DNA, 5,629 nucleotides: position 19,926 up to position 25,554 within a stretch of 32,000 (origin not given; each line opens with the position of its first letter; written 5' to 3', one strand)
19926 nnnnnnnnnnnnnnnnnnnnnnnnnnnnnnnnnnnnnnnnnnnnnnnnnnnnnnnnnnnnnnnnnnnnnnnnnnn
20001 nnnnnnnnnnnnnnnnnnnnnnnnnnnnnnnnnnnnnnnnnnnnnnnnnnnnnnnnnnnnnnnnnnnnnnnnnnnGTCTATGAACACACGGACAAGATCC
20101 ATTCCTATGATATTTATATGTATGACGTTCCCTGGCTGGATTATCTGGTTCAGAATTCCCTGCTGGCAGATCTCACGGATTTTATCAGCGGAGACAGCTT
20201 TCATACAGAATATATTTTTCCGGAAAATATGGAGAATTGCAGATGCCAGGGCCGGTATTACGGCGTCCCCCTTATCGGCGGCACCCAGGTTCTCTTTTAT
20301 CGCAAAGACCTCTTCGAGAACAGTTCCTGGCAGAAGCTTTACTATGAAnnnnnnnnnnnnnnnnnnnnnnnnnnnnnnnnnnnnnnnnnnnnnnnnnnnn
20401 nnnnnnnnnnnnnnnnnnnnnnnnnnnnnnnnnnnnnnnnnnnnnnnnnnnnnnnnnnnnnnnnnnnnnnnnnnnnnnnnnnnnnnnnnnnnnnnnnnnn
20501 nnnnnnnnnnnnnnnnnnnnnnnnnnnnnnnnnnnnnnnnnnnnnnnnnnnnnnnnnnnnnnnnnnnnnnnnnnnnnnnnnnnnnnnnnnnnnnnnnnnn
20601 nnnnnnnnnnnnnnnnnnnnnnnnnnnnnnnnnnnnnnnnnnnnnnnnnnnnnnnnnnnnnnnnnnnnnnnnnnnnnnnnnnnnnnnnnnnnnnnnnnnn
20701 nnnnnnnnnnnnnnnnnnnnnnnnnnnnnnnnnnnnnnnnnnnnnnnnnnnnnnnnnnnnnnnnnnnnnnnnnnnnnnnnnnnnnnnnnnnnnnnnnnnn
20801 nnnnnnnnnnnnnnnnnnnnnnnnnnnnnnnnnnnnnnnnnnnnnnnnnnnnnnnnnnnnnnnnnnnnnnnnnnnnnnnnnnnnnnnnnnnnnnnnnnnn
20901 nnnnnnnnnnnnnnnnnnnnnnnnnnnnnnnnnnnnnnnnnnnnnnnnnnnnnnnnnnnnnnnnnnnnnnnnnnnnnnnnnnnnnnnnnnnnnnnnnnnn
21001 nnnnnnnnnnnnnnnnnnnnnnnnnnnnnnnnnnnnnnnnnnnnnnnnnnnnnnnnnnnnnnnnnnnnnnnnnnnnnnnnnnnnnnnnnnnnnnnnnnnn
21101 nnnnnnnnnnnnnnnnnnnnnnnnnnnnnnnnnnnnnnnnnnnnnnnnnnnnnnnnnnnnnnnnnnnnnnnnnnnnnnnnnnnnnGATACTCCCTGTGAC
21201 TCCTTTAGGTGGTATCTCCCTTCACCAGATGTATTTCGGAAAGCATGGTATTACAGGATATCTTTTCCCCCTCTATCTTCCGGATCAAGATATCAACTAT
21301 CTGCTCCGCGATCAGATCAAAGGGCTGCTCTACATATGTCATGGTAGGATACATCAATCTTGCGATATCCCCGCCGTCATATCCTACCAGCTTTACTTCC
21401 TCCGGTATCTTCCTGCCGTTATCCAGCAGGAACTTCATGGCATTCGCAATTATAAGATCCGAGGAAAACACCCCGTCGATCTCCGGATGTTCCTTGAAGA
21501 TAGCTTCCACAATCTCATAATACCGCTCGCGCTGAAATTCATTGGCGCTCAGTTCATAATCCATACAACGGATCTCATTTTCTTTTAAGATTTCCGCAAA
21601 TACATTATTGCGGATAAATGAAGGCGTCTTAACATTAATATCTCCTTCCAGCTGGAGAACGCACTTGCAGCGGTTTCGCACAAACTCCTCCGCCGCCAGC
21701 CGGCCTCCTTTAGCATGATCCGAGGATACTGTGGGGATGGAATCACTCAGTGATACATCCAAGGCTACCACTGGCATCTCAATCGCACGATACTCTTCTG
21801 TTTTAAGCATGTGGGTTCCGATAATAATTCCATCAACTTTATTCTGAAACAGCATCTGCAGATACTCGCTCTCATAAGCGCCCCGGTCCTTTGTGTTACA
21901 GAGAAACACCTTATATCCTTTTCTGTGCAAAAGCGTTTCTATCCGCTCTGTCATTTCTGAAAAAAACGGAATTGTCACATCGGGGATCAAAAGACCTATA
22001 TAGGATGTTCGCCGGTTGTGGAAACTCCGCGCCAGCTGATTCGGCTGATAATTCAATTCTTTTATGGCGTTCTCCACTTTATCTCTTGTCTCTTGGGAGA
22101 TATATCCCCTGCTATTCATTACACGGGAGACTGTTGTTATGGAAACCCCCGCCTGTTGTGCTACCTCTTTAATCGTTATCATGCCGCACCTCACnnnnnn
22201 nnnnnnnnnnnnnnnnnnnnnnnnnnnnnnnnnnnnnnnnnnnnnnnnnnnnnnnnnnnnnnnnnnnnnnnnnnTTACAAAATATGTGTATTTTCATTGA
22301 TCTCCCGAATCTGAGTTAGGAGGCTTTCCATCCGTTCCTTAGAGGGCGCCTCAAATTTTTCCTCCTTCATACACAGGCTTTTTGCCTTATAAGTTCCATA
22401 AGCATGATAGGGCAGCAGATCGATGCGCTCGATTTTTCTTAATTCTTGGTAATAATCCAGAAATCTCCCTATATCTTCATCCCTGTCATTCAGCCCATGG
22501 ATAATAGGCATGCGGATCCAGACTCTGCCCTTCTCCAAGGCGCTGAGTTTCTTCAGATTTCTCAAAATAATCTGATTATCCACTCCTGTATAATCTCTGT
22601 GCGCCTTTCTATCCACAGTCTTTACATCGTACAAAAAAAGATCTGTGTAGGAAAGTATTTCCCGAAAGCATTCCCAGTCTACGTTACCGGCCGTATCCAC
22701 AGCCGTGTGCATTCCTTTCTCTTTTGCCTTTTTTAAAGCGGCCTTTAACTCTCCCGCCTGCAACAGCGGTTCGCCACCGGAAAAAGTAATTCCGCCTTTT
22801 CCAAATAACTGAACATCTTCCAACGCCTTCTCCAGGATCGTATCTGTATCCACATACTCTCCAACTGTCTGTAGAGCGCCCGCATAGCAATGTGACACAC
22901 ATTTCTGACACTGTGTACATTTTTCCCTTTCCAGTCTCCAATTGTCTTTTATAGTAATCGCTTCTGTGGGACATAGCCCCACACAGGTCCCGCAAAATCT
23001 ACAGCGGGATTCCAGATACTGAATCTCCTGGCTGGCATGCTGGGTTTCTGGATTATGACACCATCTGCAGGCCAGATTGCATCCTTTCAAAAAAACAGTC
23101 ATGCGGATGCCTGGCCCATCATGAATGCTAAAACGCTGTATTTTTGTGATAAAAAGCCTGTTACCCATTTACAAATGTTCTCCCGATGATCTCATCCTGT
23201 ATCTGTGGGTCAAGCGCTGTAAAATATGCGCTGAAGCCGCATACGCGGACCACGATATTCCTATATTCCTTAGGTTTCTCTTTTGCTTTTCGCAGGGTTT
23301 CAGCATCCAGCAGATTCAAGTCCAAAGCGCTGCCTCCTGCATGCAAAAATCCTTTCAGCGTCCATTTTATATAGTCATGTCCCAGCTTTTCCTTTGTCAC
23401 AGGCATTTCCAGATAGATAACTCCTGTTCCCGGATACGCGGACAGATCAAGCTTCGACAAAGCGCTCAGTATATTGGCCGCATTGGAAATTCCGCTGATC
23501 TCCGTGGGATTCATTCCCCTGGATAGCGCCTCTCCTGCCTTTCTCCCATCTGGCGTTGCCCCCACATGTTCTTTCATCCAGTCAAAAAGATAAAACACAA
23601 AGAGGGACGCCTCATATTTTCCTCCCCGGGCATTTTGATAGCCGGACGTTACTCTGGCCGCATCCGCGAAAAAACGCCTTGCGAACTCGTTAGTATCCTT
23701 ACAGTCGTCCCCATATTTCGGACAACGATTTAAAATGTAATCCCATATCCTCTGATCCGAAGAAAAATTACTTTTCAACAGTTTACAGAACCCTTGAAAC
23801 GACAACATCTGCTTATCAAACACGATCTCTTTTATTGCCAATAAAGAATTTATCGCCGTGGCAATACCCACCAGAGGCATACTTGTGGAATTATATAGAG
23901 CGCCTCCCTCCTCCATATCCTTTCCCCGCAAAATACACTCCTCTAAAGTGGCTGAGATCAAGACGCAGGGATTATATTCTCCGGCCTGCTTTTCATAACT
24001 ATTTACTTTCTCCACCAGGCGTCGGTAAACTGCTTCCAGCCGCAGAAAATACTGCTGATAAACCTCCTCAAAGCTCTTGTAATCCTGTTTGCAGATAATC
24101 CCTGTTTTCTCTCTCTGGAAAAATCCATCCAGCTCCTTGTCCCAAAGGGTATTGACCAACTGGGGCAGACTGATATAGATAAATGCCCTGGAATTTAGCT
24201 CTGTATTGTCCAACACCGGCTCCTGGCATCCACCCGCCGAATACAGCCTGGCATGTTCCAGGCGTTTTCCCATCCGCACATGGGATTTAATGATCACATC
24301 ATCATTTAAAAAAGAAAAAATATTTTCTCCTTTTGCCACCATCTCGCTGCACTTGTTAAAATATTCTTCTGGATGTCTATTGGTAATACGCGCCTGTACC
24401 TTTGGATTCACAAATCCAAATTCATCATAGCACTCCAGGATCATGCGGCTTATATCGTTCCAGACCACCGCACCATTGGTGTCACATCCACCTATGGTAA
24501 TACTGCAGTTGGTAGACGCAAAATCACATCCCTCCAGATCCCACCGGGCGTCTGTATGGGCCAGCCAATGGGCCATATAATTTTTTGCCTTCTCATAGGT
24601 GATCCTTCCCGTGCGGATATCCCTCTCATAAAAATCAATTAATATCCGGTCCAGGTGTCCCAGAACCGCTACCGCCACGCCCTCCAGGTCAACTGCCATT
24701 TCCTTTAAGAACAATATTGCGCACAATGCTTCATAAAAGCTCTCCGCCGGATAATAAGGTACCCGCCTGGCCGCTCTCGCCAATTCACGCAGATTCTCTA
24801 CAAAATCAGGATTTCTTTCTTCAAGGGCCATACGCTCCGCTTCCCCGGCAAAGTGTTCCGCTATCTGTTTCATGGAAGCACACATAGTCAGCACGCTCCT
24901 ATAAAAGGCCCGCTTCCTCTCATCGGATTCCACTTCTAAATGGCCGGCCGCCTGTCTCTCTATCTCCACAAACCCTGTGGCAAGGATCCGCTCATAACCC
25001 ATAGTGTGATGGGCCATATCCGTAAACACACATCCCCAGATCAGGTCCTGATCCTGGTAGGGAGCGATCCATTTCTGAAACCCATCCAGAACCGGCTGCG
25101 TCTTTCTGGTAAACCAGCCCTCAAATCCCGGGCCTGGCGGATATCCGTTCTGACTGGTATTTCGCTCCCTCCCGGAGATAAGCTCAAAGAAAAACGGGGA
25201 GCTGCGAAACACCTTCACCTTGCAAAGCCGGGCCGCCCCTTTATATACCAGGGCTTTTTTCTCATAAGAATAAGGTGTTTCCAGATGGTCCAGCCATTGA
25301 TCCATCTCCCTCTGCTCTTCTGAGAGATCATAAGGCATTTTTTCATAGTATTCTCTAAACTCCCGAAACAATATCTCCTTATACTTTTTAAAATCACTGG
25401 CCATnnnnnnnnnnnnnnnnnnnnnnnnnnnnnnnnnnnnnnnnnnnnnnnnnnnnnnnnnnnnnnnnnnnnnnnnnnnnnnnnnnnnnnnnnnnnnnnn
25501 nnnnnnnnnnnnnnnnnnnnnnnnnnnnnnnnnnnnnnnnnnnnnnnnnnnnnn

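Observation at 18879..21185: Cytoplasmic LacI repressor fused to a complete ABC solute-binding-protein domain (two ligand-binding modules in one regulator)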

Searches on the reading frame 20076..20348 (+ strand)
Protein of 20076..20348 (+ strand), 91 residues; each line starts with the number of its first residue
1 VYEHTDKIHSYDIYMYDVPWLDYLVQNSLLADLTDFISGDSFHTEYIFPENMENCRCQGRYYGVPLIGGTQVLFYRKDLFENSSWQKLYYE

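Call 76: search_solved_structures(query=window:20076-20348:+, max_evalue=1, show_alignments=5)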
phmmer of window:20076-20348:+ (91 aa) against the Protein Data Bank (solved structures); distinct sequences matched with E-value up to 1: 40.
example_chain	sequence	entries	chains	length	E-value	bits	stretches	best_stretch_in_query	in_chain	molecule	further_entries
5ysb_A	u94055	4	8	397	4.4e-07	33.3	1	12-83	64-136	Lin1841 protein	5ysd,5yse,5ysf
1eu8_A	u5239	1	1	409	1.6e-06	31.5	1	10-87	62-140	TREHALOSE/MALTOSE BINDING PROTEIN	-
4qrz_A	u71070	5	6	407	2.8e-06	30.7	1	12-82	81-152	ABC-TYPE SUGAR TRANSPORTER | ABC transporter, substrate binding protein (Sugar)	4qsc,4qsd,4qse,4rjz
5iai_A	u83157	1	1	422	1.2e-05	28.7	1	6-82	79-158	Sugar ABC transporter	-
4kys_A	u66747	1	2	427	3.9e-05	27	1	9-81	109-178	Thiamine pyridinylase I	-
6jai_A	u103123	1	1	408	0.00035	24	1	10-83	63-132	ABC transporter, periplasmic substrate-binding protein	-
6jb0_A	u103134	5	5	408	0.00048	23.5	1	10-83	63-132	ABC transporter, periplasmic substrate-binding protein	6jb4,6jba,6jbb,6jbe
6jam_A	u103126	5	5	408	0.00049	23.5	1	10-83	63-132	ABC transporter, periplasmic substrate-binding protein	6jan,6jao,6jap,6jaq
6j9w_A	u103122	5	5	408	0.00049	23.5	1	10-83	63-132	ABC transporter, periplasmic substrate-binding protein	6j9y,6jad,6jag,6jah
6jar_A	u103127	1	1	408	0.00049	23.5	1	10-83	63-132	ABC transporter, periplasmic substrate-binding protein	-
6jaz_A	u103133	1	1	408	0.00049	23.5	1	10-83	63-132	ABC transporter, periplasmic substrate-binding protein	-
6jal_A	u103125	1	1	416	0.0005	23.5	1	10-83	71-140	ABC transporter, periplasmic substrate-binding protein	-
7cae_E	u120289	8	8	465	0.0013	22.1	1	9-81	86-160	Bacterial extracellular solute-binding protein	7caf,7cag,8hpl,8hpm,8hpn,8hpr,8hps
3uor_A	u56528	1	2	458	0.0024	21.3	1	48-86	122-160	ABC transporter sugar binding protein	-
9xf5_A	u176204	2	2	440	0.003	21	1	12-82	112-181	ABC transporter substrate-binding protein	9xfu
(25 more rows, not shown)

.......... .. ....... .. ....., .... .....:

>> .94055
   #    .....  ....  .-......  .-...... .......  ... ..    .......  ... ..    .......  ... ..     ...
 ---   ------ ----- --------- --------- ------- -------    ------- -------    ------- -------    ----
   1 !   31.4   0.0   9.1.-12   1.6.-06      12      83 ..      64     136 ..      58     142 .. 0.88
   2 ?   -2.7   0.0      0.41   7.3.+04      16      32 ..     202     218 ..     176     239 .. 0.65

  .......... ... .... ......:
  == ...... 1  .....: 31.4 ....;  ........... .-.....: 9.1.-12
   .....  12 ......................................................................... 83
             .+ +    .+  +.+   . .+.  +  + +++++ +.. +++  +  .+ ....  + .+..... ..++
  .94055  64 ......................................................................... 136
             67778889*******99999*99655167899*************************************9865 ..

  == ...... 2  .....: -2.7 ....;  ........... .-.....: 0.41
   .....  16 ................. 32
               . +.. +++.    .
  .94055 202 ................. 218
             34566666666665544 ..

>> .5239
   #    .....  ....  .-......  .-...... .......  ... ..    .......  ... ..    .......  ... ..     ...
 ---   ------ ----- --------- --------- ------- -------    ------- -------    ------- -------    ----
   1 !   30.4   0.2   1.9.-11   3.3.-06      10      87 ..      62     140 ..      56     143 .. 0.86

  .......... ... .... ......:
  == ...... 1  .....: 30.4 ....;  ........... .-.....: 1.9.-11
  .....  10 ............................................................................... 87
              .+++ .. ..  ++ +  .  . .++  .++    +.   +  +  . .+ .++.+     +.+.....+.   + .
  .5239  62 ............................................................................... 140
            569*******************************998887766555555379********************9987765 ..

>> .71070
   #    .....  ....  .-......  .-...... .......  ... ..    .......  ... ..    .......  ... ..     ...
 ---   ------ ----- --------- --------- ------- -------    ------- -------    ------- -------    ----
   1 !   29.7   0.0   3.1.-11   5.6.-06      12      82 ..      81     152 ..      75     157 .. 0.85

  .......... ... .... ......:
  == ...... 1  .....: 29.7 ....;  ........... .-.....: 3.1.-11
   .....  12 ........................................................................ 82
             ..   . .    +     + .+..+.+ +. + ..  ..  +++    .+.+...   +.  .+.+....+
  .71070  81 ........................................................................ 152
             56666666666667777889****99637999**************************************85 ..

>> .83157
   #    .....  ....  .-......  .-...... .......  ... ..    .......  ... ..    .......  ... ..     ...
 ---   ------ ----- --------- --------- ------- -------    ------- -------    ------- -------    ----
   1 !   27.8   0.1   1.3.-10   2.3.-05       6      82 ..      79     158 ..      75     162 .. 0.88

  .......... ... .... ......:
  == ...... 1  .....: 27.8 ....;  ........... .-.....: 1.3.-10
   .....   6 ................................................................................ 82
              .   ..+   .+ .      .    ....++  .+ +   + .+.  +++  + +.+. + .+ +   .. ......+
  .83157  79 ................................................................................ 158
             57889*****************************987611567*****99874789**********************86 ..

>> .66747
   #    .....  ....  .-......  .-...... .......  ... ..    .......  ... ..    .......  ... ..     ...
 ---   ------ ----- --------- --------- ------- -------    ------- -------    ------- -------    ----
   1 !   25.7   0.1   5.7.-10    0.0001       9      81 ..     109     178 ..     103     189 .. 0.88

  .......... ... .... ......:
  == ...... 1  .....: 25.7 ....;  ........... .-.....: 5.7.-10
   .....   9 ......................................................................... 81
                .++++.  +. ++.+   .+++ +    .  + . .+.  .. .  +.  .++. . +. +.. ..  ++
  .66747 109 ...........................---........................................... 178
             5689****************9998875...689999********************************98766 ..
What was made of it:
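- Tried and rejected: Rejected (call 76).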

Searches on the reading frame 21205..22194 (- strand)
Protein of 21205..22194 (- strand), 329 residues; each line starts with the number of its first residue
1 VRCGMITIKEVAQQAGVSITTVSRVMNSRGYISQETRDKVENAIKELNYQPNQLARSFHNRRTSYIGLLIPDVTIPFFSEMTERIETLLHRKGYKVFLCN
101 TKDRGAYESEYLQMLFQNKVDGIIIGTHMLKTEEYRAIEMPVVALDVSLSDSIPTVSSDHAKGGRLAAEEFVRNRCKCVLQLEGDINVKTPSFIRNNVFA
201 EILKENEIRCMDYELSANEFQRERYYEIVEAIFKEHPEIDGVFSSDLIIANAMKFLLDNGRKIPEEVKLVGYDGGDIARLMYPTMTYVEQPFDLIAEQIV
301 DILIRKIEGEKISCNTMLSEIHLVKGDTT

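Call 3: search_protein_families(library=pfam, proteins=[window:21205-22194:-], max_evalue=0.01)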
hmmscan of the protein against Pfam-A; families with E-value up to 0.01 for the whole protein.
window:21205-22194:- (329 aa): 8 families
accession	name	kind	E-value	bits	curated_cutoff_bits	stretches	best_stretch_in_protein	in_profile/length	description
PF00356.27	LacI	-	1.1e-22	80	27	1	7-52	1-46/46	Bacterial regulatory proteins, lacI family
PF00532.27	Peripla_BP_1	-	1.6e-21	77.5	22.2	1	65-313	3-267/281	Periplasmic binding proteins and sugar binding domain of LacI family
PF13377.12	Peripla_BP_3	-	4.8e-16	59.7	26.5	1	189-329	23-167/167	Periplasmic binding protein-like domain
PF13407.12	Peripla_BP_4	-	1.2e-12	48.4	35.1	1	66-311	1-258/258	Periplasmic binding protein domain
PF13542.12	HTH_Tnp_ISL3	-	0.00013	21.8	27.4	1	5-28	27-49/51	Helix-turn-helix domain of transposase family ISL3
PF01381.28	HTH_3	-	0.0012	19.2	23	1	5-43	9-47/55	Helix-turn-helix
PF15978.11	TnsD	-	0.0085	15.6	32.4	0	7-66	201-261/355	Tn7-like transposition protein D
PF00165.29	HTH_AraC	-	0.0098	16.4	26.6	0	6-26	9-29/42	Bacterial regulatory helix-turn-helix proteins, AraC family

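Call 4: search_protein_families(library=ncbifam, proteins=[window:21205-22194:-], max_evalue=0.01)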
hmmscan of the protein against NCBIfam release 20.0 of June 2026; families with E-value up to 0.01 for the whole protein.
window:21205-22194:- (329 aa): 19 families
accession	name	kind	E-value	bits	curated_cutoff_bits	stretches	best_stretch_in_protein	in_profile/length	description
NF047341.1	lactose_RbsR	equivalog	7e-58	196.5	382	1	6-329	3-328/331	ribose utilization transcriptional repressor RbsR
NF007979.0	PRK10703.1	equivalog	8.7e-51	173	501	1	5-315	1-317/341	HTH-type transcriptional repressor PurR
NF007743.0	PRK10423.1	equivalog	1.6e-48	165.5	531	1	5-319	1-320/330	ribose operon transcriptional repressor RbsR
TIGR01481.1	ccpA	equivalog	2e-44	152.4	442.35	1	6-319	3-319/330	catabolite control protein A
NF007075.0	PRK09526.1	subfamily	2.1e-41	142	340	1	4-328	4-330/358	LacI family DNA-binding transcriptional regulator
TIGR02417.1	fruct_sucro_rep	subfamily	2.4e-41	142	389.55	1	7-316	1-316/327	D-fructose-responsive transcription factor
NF008452.0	PRK11303.1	equivalog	4.6e-40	137.8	385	1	7-312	2-313/332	catabolite repressor/activator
NF008269.0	PRK11041.1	equivalog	2.5e-38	131.9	436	1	5-325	9-333/342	DNA-binding transcriptional regulator CytR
NF007449.0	PRK10014.1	subfamily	5e-37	127.7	310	1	5-324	6-339/342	Mal regulon transcriptional regulator MalI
NF052440.1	TransRegGNTRPSEAE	equivalog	7.8e-37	127.1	400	1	3-315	3-319/333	HTH-type transcriptional regulator GntR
NF051853.1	TransRegUriRCory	equivalog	1.1e-36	126.6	550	1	7-327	2-322/327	transcriptional regulator UriR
NF007706.0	PRK10401.1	equivalog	7.7e-32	110.9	555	1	5-302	1-302/346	HTH-type transcriptional regulator GalS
NF047913.1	TransRegIdnR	equivalog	1.1e-31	110.4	500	1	1-328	1-330/331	DNA-binding transcriptional regulator IdnR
NF008002.0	PRK10727.1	equivalog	1.1e-31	110.2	557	1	5-312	1-312/341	HTH-type transcriptional regulator GalR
NF011563.0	PRK14987.1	equivalog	1e-24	87.4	433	1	7-315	7-317/331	gluconate operon transcriptional repressor GntR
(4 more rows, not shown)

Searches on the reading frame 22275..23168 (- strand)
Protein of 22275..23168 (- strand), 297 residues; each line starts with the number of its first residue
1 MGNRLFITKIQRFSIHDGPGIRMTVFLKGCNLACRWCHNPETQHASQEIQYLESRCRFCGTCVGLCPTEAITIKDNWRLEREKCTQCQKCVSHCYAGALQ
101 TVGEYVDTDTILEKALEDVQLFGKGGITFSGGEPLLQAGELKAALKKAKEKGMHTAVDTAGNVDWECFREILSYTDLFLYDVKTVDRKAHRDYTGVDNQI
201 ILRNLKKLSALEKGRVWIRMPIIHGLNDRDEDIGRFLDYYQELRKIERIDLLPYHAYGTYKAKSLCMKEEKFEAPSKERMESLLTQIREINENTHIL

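Call 33: search_protein_families(library=pfam, proteins=[window:22275-23168:-], max_evalue=0.00001)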
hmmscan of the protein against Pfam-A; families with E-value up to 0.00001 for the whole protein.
window:22275-23168:- (297 aa): 6 families
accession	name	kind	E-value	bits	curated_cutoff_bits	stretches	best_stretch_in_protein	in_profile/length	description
PF04055.27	Radical_SAM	-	1e-18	68.5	29.5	1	92-237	12-166/166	Radical SAM superfamily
PF13353.11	Fer4_12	-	2e-16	60.9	22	2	17-50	2-35/137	4Fe-4S single cluster domain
PF00037.32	Fer4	-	3.5e-11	42.9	21.1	1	51-72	3-24/24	4Fe-4S binding domain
PF13484.11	Fer4_16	-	1.9e-06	29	30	0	55-79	1-26/66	4Fe-4S double cluster binding domain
PF14697.11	Fer4_21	-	3.5e-06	27.5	35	0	30-72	14-58/59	4Fe-4S dicluster domain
PF12838.12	Fer4_7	-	5.8e-06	27.1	27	0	55-98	1-52/52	4Fe-4S dicluster domain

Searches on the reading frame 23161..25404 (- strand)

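Call 33: search_protein_families(library=pfam, proteins=[window:23161-25404:-], max_evalue=0.00001)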
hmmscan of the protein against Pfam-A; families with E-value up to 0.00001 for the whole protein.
window:23161-25404:- (747 aa): 2 families
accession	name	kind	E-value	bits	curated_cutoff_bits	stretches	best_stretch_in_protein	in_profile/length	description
PF02901.20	PFL-like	-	8e-100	335.8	24.3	1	129-602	156-638/647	Pyruvate formate lyase-like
PF01228.26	Gly_radical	-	8.8e-13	49.1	22.2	1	629-729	3-106/106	Glycine radical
